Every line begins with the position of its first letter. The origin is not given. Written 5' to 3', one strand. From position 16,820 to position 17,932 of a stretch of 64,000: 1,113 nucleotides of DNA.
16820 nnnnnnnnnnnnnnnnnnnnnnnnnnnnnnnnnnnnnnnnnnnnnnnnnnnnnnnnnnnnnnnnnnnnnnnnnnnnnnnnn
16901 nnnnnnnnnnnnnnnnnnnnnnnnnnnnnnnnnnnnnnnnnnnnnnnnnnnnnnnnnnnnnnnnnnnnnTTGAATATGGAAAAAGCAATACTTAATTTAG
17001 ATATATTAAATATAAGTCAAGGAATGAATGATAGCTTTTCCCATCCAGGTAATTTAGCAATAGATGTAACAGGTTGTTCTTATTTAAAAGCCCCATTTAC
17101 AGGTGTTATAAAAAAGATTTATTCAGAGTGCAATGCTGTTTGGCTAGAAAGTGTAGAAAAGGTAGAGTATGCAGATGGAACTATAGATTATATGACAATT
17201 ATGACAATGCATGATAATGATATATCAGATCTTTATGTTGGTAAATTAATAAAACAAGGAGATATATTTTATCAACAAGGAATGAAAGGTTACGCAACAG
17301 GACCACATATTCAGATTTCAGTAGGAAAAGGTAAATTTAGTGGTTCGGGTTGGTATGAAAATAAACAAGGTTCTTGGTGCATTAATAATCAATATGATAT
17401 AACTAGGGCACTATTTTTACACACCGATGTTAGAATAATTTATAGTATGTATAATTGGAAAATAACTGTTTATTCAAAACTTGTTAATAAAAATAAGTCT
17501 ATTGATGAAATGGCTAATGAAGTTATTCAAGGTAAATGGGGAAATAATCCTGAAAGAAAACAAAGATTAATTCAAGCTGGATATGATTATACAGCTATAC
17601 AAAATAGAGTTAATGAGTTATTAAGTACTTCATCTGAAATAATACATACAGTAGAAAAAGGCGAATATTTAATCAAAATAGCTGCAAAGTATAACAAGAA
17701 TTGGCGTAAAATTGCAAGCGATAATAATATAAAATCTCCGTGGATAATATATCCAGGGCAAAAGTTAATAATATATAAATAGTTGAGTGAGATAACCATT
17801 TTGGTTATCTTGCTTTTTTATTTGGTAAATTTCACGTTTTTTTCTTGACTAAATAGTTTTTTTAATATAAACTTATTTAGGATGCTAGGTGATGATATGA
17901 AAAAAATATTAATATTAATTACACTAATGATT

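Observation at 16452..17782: Stand-alone lysis cassette transcriptionally separated from, but directly downstream of, the toxin-immunity pair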

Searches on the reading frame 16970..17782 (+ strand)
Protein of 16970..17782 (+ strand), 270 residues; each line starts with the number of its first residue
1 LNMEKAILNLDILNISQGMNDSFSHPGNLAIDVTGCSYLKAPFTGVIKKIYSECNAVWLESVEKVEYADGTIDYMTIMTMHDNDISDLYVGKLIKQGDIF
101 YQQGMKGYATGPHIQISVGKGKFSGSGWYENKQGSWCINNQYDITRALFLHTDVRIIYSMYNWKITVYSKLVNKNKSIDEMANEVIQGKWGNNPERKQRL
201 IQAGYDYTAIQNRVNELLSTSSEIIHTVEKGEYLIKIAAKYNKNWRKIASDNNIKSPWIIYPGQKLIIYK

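Call 5: search_protein_families(library=pfam, proteins=[window:16970-17782:+], max_evalue=0.1)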
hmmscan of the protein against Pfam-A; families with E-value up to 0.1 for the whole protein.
window:16970-17782:+ (270 aa): 3 families
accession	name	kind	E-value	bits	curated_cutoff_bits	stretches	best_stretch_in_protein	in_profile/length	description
PF08230.16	CW_7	-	3.5e-18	65.5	25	1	179-218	1-40/40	CW_7 repeat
PF01476.26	LysM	-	8.2e-12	45.3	20.9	1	226-268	1-42/43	LysM domain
PF01551.29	Peptidase_M23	-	0.085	13.5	28.7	0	40-120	17-89/96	Peptidase family M23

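Call 6: search_protein_families(library=phrogs, proteins=[window:16970-17782:+], max_evalue=0.01)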
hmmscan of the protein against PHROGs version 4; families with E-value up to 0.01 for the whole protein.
window:16970-17782:+ (270 aa): 17 families
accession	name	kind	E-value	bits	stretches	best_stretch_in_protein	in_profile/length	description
phrog_7698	-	lysis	8.1e-19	69.5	1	173-218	269-314/316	endolysin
phrog_11037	-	unknown function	1.1e-18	68.6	1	6-183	169-346/365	-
phrog_16241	-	lysis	9.5e-12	46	1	172-229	140-197/290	endolysin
phrog_9066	-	lysis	2.2e-10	41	1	6-122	16-138/413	endolysin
phrog_380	-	lysis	4.3e-10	40.1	1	225-269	185-235/309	endolysin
phrog_3861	-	lysis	3.7e-09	37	1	167-223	187-240/455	amidase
phrog_291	-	lysis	5.1e-09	36.4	1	131-268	339-474/509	endolysin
phrog_7348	-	lysis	3.5e-07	28.4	1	169-268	2049-2149/2564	endolysin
phrog_4602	-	other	9.9e-07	29.9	1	220-268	31-79/220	transglycosylase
phrog_14367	-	unknown function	8.7e-06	24.9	1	127-270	430-570/869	-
phrog_1274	-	lysis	1.4e-05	25.9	1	212-267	12-67/70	lysM motif protein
phrog_2742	-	lysis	2.3e-05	25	1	201-267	248-309/318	endolysin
phrog_4186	-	unknown function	0.00021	22.3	1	226-270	11-55/173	-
phrog_6219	-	lysis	0.00038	21.1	1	172-250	177-254/326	endolysin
phrog_3578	-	lysis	0.00061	20.3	1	20-128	231-346/405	endolysin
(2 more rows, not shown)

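Call 7: search_protein_families(library=ncbifam, proteins=[window:16970-17782:+], max_evalue=0.001)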
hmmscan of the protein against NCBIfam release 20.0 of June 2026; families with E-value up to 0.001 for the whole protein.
window:16970-17782:+ (270 aa): 6 families
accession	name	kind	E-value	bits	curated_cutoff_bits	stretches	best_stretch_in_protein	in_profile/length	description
NF004974.0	PRK06347.1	equivalog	8.1e-06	25.1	701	1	215-267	323-373/592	1,4-beta-N-acetylmuramoylhydrolase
NF052398.1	Agg_Promo_Fact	equivalog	1.2e-05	25.6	170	1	220-268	25-73/202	aggregation-promoting factor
NF040883.1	amid_act_ActS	equivalog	0.00023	20.5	375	1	219-268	29-78/242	amidase activator ActS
NF042931.1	SAG1386_EF1546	equivalog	0.00027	21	80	1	214-268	100-157/158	SAG1386/EF1546 family surface-associated protein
TIGR02899.1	spore_safA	subfamily_domain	0.00034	20.5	67.85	1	228-268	1-42/44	SafA/ExsA family spore coat assembly protein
NF008399.0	PRK11198.1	equivalog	0.00065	20.1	134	0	186-268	56-145/149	peptidoglycan-binding protein LysM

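Call 9: find_encoding_contigs(protein=window:16970-17782:+, flank=10000, max_places=10)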
Protein window:16970-17782:+ (270 aa): no gene with exactly this product is on record in the collection.
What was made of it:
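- Tried and rejected: Exact look-up of the 270-aa TTG-start lysin found nothing (call 9).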

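Call 10: search_dna_similar(query=window:16970-17779:+, collection=phages, mode=protein, max_rows=25)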
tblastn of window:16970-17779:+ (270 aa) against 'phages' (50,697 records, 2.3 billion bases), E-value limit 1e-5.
Records with a match: 145; places in all: 171; records where one place covers at least 80% of the query: 0.
Best place of each record, by identity: 60-80% 22; <60% 123.
By first word of the organism name: Enterococcus 37; Bacillus 33; Microbacterium 18; Streptococcus 15; Streptomyces 11; Ruminococcus 5; Coprococcus 4; phage 3; Alces 2; Bacteriophage 2; and 10 more.
By host as written in the record: - 14; Bacillus subtilis 13; Enterococcus faecalis 13; Microbacterium foliorum NRRL B-24224 SEA 13; Enterococcus sp. 5; Ruminococcus sp. 5; Streptomyces scabiei RL-34 5; Coprococcus sp. 4; and 51 more.
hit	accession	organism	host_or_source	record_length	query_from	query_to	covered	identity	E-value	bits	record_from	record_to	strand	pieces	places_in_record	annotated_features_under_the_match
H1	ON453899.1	Clostridium phage Amboise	[Clostridium] innocuum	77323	4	150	54%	36.5%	5e-20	95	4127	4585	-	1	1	endolysin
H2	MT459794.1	Bacillus phage Gxv1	Bacillus sp.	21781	3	166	61%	32.2%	3e-11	69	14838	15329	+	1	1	morphogenesis protein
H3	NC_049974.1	Bacillus phage Gxv1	Bacillus sp.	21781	3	166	61%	32.2%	3e-11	69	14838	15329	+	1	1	tail-type lysozyme domain-containing protein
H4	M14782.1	Bacillus phage phi29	-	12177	3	166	61%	32.2%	3e-11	69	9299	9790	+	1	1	13: morphogenesis protein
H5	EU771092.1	Bacillus phage phi29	Bacillus subtilis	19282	3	166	61%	32.2%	4e-11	69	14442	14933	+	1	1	13: morphogenesis protein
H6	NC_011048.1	Bacillus phage phi29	Bacillus subtilis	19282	3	166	61%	32.2%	4e-11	69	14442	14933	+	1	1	13: tail-type lysozyme domain-containing protein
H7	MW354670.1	Bacillus phage BSTP6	Bacillus subtilis KCCM12150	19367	3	166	61%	32.2%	4e-11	69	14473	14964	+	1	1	morphogenesis protein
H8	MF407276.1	Bacillus phage vB_BveP-Goe6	Bacillus velezensis FZB42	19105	3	166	61%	32.2%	4e-11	69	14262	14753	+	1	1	morphogenesis protein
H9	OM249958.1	Bacillus phage TBA3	Bacillus amyloliquefaciens KACC 12067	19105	3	166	61%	32.2%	4e-11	69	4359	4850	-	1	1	tail lysin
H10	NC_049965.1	Bacillus phage vB_BveP-Goe6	Bacillus velezensis FZB42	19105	3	166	61%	32.2%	4e-11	69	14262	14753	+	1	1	tail-type lysozyme domain-containing protein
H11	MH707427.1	Bacillus phage BSP4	Bacillus subtilis KACC 10114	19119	3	166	61%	32.2%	4e-11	69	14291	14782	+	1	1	putative morphogenesis protein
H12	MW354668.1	Bacillus phage BSTP4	Bacillus subtilis KCCM12150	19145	3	166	61%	32.2%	4e-11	69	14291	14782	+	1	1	morphogenesis protein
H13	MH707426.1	Bacillus phage BSP2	Bacillus subtilis KACC 10114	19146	3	166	61%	32.2%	4e-11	69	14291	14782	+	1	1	putative morphogenesis protein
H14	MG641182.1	Alces alces faeces associated microvirus MP10 5560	Alces alces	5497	3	157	57%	33.5%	3e-18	89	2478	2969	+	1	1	hypothetical protein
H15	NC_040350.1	Alces alces faeces associated microvirus MP10 5560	Alces alces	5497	3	157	57%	33.5%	3e-18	89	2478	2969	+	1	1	hypothetical protein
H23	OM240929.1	Bacillus phage vB_BsuP-Goe23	Bacillus subtilis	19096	3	166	61%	31.0%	1e-10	67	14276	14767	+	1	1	morphogenesis protein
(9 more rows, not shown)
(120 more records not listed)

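Call 11: find_encoding_contigs(protein=window:16976-17782:+, flank=10000, max_places=10)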
Protein window:16976-17782:+ (268 aa): 24 contigs read that carry it; 4 places shown.
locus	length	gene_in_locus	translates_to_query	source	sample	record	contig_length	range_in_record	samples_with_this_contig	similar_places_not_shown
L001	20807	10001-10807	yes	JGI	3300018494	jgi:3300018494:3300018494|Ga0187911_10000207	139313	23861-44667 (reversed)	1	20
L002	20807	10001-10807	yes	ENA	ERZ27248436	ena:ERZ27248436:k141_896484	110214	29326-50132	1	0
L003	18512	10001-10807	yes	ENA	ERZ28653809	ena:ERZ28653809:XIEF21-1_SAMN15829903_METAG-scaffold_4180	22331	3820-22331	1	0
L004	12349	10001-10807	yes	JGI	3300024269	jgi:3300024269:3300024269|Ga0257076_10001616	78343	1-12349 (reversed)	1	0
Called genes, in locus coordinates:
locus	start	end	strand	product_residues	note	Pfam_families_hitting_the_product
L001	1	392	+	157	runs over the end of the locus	-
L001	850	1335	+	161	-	PF08281:Sigma70_r4_2, PF04545:Sigma70_r4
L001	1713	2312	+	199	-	PF21939:Gp10_C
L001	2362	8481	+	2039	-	PF25023:TEN_YD-shell (faint), PF05593:RHS_repeat (faint)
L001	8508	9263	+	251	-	-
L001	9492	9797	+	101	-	-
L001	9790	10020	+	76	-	-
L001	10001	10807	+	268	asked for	PF08230:CW_7, PF01476:LysM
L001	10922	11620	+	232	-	-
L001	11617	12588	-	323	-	PF07670:Gate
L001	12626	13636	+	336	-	PF13180:PDZ_2, PF05362:Lon_C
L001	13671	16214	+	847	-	PF01624:MutS_I, PF05188:MutS_II, PF05192:MutS_III, PF05190:MutS_IV, PF00488:MutS_V, PF27441:MutS_C (weak)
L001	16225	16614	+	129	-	-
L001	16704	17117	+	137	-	PF01029:NusB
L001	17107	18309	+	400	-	PF13742:tRNA_anti_2, PF01336:tRNA_anti-codon, PF02601:Exonuc_VII_L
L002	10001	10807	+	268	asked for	PF08230:CW_7, PF01476:LysM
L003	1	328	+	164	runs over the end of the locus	PF07456:Hpre_diP_synt_I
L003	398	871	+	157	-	-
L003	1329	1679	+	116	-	-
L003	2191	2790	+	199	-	PF21939:Gp10_C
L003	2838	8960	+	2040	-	PF05593:RHS_repeat (faint), PF25023:TEN_YD-shell (weak)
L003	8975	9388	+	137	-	-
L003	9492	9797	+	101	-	-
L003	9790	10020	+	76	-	-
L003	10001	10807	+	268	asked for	PF08230:CW_7, PF01476:LysM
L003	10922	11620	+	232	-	-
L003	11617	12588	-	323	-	PF07670:Gate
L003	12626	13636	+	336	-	PF13180:PDZ_2, PF05362:Lon_C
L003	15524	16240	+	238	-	PF00488:MutS_V, PF27441:MutS_C (weak)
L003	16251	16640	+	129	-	-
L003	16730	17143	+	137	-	PF01029:NusB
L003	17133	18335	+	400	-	PF13742:tRNA_anti_2, PF01336:tRNA_anti-codon, PF02601:Exonuc_VII_L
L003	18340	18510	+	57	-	?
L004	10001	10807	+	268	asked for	PF08230:CW_7, PF01476:LysM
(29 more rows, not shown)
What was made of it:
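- Checked: The 268-aa product starting at 16976 is the form called on 39 blocks of public contigs (call 11).
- Tried and rejected: The 268-aa ATG start is the form on record (call 11).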

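Call 12: search_solved_structures(query=window:16976-17779:+, max_evalue=0.01, show_alignments=2)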
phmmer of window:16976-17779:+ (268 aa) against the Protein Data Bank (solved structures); distinct sequences matched with E-value up to 0.01: 7.
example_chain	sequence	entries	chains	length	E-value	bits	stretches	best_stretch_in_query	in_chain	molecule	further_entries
5i8l_A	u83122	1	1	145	3.7e-29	105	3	171-218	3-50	Lysozyme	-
3csq_A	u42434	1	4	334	1.6e-14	57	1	6-164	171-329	Morphogenesis protein 1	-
4cvd_A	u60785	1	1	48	2.6e-09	40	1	178-218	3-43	LYSOZYME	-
8i2e_B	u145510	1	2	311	0.00041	22.9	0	213-264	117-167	Probable peptidoglycan endopeptidase LytE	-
7r1l_A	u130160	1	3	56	0.00068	22.2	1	224-266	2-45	Spore coat assembly protein SafA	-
11ci_A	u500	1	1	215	0.0022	20.5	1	223-265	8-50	Probable cell wall hydrolase LytN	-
9hvw_D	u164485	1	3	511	0.0035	19.9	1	169-266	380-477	Fusion glycoprotein F1,Probable N-acetylmuramidase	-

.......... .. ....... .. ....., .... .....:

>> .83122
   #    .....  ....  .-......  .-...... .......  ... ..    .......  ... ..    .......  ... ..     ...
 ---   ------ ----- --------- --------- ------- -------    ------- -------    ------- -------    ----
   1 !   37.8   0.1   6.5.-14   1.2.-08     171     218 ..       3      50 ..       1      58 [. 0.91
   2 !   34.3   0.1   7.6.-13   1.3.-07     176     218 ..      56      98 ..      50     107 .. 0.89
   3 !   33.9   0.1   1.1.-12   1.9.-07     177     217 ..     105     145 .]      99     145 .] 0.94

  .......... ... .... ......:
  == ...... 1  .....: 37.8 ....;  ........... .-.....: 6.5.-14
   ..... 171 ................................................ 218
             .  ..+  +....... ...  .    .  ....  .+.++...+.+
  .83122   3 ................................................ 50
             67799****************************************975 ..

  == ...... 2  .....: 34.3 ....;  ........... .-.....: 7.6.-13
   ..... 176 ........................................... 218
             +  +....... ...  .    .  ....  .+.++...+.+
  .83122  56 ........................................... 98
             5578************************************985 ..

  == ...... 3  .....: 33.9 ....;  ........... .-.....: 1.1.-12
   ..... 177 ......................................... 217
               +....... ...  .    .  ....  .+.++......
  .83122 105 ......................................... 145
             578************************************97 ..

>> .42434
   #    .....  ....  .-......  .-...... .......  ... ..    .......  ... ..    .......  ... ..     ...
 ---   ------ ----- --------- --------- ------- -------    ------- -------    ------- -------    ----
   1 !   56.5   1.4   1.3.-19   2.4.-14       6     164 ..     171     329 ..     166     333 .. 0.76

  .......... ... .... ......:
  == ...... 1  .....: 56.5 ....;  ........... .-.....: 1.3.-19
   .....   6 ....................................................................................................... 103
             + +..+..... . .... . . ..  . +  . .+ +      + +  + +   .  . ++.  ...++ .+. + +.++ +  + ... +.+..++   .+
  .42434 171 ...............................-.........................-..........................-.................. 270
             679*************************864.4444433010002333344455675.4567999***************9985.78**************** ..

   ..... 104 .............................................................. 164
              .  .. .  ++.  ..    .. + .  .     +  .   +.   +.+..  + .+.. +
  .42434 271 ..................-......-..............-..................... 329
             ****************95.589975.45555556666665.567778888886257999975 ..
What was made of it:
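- On Canonical phage holin-endolysin cassette: The endolysin has CW_7 and LysM plus a gp13-type M23 domain (calls 5, 12).
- Checked: The N-terminal 165 aa are nevertheless homologous to the LytM-like C-terminal domain of phi29 gp13 (PDB 3CSQ, E = 1.6e-14, call 12).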

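Call 41: list_cluster_members(proteins=[window:16976-17779:+, window:16765-16992:+, window:16467-16769:+])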
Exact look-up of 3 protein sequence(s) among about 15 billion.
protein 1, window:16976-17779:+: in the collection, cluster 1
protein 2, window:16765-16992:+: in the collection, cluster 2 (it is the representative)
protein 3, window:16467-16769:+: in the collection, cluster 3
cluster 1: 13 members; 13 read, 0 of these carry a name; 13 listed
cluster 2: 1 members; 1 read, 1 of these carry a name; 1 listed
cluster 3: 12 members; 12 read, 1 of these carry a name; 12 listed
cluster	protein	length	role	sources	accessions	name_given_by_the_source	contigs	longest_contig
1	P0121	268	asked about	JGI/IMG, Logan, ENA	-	-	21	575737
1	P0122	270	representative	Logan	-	-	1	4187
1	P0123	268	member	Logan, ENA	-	-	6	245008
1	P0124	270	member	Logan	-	-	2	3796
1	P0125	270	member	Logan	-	-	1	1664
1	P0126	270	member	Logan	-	-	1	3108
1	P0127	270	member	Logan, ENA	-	-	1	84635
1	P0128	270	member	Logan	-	-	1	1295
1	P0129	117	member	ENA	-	-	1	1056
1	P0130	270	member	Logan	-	-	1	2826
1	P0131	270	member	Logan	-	-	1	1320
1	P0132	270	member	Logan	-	-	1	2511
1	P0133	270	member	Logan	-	-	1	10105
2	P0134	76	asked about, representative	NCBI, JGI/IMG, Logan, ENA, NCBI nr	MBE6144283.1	MAG: hypothetical protein E7169_01770 [Firmicutes bacterium] | hypothetical protein [Bacillota bacterium]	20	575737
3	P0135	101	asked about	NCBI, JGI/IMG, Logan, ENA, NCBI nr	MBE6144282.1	MAG: hypothetical protein E7169_01765 [Firmicutes bacterium] | hypothetical protein [Bacillota bacterium]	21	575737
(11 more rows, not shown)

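Call 44: find_encoding_contigs(protein=P0127, flank=10000, max_places=2)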
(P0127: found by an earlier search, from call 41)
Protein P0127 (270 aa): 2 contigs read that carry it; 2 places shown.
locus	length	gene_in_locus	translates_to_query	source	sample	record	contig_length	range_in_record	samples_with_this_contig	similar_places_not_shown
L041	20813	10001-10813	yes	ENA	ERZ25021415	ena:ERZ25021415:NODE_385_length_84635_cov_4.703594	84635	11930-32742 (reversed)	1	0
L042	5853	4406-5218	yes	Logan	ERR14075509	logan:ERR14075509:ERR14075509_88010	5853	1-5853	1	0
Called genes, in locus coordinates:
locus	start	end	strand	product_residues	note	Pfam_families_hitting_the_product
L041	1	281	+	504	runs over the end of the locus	PF01551:Peptidase_M23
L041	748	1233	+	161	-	PF08281:Sigma70_r4_2, PF04545:Sigma70_r4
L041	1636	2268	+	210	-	PF21939:Gp10_C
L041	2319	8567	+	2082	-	PF25023:TEN_YD-shell (faint), PF05593:RHS_repeat (faint)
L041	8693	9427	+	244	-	-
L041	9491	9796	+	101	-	-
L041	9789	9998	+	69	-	-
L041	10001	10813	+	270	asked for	PF08230:CW_7, PF01476:LysM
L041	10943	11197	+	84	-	PF12844:HTH_19 (weak), PF01381:HTH_3 (weak), PF13443:HTH_26 (weak)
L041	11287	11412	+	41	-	-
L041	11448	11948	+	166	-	-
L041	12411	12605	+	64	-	-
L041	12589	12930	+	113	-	PF02452:PemK_toxin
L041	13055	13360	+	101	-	-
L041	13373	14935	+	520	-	PF14659:Phage_int_SAM_3, PF22022:Phage_int_M (weak), PF00589:Phage_integrase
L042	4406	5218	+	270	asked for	PF08230:CW_7, PF01476:LysM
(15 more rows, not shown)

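Call 45: find_encoding_contigs(protein=P0133, flank=10000, max_places=2)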
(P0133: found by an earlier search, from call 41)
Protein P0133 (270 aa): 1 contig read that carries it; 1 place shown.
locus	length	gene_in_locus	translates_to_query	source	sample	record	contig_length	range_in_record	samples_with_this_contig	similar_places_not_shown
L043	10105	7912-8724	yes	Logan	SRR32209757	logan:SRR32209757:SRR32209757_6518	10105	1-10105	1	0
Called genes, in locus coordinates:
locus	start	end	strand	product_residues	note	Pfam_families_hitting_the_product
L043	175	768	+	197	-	PF21939:Gp10_C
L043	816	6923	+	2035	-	PF25023:TEN_YD-shell (faint), PF05593:RHS_repeat (faint)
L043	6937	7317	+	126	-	-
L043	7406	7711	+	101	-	-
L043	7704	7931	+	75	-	-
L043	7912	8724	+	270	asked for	PF08230:CW_7, PF01476:LysM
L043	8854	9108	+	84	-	PF12844:HTH_19 (weak), PF01381:HTH_3 (weak), PF13443:HTH_26 (weak)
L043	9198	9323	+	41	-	-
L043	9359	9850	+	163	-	-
